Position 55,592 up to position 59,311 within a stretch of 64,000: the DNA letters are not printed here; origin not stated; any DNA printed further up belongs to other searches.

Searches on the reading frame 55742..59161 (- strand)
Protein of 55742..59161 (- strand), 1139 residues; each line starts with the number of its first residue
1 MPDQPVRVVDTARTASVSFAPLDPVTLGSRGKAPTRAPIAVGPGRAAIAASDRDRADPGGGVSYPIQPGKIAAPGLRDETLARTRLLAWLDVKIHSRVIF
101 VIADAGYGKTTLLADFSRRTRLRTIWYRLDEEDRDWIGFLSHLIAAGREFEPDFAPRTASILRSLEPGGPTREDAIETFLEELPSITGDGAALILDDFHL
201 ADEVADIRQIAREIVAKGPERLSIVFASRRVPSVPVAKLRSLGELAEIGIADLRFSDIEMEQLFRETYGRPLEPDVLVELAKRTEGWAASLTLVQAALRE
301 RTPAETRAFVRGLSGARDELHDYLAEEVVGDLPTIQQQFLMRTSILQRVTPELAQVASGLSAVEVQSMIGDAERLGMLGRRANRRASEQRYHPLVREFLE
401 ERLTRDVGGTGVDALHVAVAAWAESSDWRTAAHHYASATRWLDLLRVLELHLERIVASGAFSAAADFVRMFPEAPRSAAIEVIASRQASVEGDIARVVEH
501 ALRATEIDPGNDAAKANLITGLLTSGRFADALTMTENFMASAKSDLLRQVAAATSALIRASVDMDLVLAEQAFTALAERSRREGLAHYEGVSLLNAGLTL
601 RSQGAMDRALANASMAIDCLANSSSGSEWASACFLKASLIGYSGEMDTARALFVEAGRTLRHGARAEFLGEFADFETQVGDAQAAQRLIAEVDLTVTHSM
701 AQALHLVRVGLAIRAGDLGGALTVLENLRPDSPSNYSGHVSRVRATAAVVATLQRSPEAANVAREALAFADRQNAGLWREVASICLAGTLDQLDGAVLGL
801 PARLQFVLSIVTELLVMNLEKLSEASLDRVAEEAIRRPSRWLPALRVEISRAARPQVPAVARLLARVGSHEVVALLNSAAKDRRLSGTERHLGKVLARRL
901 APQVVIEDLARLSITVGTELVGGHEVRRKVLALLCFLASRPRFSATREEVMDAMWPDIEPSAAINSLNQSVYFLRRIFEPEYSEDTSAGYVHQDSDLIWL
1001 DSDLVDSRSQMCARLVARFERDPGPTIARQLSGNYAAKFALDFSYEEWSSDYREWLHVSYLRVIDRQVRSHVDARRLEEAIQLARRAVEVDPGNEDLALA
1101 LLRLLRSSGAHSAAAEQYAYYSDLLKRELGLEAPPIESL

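Call 9: search_protein_families(library=pfam, proteins=[window:55742-59161:-], max_evalue=0.01)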
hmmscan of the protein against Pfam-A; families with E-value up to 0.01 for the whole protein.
window:55742-59161:- (1139 aa): 8 families
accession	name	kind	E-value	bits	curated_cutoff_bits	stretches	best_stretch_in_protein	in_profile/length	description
PF03704.23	BTAD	-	1.4e-12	48.7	22.1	2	1034-1133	35-134/146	Bacterial transcriptional activator domain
PF14559.12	TPR_19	-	8e-07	29.7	25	1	1073-1116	3-46/68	Tetratricopeptide repeat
PF13191.12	AAA_16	-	2.8e-05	25.1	32.6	1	84-203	10-146/167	AAA ATPase domain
PF00486.34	Trans_reg_C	-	0.00039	20.9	26.2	1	927-981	7-60/77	Transcriptional regulatory protein, C terminal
PF13401.12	AAA_22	-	0.0016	19.2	27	1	96-201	5-96/130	AAA domain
PF25058.1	ARM_TT21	-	0.0059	17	27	0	663-734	54-126/155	Tetratricopeptide repeat protein 21 ARM repeat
PF13432.12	TPR_16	-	0.0087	16.9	32.7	1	1067-1119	3-55/65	Tetratricopeptide repeat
PF13428.12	TPR_14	-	0.0099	16.9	23.5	1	1067-1104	7-44/44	Tetratricopeptide repeat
